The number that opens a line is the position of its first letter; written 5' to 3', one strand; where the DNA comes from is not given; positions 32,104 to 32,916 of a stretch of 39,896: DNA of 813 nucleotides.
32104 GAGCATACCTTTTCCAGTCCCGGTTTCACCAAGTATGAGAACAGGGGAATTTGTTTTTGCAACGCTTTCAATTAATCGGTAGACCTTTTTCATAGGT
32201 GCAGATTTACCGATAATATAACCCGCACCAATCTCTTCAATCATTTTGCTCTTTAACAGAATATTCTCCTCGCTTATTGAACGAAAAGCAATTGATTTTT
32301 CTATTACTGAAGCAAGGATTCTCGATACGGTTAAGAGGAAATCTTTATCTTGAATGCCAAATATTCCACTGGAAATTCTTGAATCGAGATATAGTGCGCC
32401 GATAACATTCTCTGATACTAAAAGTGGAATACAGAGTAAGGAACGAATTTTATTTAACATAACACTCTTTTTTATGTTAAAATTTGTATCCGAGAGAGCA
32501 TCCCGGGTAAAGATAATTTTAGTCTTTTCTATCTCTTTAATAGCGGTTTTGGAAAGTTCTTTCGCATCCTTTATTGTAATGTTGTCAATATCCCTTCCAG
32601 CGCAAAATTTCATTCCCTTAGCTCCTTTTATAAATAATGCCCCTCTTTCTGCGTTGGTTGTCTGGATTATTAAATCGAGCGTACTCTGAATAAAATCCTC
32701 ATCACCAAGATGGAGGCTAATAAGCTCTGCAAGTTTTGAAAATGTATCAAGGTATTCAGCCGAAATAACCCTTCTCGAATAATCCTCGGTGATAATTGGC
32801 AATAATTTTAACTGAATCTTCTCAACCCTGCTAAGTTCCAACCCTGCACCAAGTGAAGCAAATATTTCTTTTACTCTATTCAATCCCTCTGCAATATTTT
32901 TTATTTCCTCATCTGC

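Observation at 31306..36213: Single 1635-aa protein fusing a Hanks kinase, a STAND NTPase, TPRs, a GAF domain and a complete sigma54 enhancer-binding module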

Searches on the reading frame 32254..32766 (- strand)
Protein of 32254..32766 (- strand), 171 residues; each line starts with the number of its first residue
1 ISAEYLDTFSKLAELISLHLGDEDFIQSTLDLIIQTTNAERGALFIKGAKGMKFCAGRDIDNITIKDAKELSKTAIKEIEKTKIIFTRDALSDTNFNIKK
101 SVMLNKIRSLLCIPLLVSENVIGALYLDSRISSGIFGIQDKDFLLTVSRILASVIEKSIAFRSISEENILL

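Call 85: search_solved_structures(query=window:32254-32766:-, max_evalue=10, show_alignments=2)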
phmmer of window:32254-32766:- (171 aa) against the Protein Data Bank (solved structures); distinct sequences matched with E-value up to 10: 7.
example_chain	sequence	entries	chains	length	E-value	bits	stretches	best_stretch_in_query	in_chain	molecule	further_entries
4mcw_A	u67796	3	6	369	0.0019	21.1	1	30-165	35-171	Metal dependent phosphohydrolase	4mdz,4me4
2zmf_A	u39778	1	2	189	0.011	18.6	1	75-142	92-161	cAMP and cAMP-inhibited cGMP 3',5'-cyclic phosphodiesterase 10A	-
1mc0_A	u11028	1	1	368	0.16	14.8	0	106-166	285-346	3',5'-cyclic nucleotide phosphodiesterase 2A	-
7uvl_P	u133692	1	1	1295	0.28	14.1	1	62-151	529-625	LPXTG-motif cell wall anchor domain protein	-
7uvk_A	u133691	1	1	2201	0.71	12.8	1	62-150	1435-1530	IgA1 Protease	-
5w10_A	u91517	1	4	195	0.91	12.4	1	43-152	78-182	cGMP-specific phosphodiesterase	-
5xly_B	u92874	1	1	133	1.6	11.6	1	6-35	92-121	Cyclic diguanosine monophosphate-binding protein PA4608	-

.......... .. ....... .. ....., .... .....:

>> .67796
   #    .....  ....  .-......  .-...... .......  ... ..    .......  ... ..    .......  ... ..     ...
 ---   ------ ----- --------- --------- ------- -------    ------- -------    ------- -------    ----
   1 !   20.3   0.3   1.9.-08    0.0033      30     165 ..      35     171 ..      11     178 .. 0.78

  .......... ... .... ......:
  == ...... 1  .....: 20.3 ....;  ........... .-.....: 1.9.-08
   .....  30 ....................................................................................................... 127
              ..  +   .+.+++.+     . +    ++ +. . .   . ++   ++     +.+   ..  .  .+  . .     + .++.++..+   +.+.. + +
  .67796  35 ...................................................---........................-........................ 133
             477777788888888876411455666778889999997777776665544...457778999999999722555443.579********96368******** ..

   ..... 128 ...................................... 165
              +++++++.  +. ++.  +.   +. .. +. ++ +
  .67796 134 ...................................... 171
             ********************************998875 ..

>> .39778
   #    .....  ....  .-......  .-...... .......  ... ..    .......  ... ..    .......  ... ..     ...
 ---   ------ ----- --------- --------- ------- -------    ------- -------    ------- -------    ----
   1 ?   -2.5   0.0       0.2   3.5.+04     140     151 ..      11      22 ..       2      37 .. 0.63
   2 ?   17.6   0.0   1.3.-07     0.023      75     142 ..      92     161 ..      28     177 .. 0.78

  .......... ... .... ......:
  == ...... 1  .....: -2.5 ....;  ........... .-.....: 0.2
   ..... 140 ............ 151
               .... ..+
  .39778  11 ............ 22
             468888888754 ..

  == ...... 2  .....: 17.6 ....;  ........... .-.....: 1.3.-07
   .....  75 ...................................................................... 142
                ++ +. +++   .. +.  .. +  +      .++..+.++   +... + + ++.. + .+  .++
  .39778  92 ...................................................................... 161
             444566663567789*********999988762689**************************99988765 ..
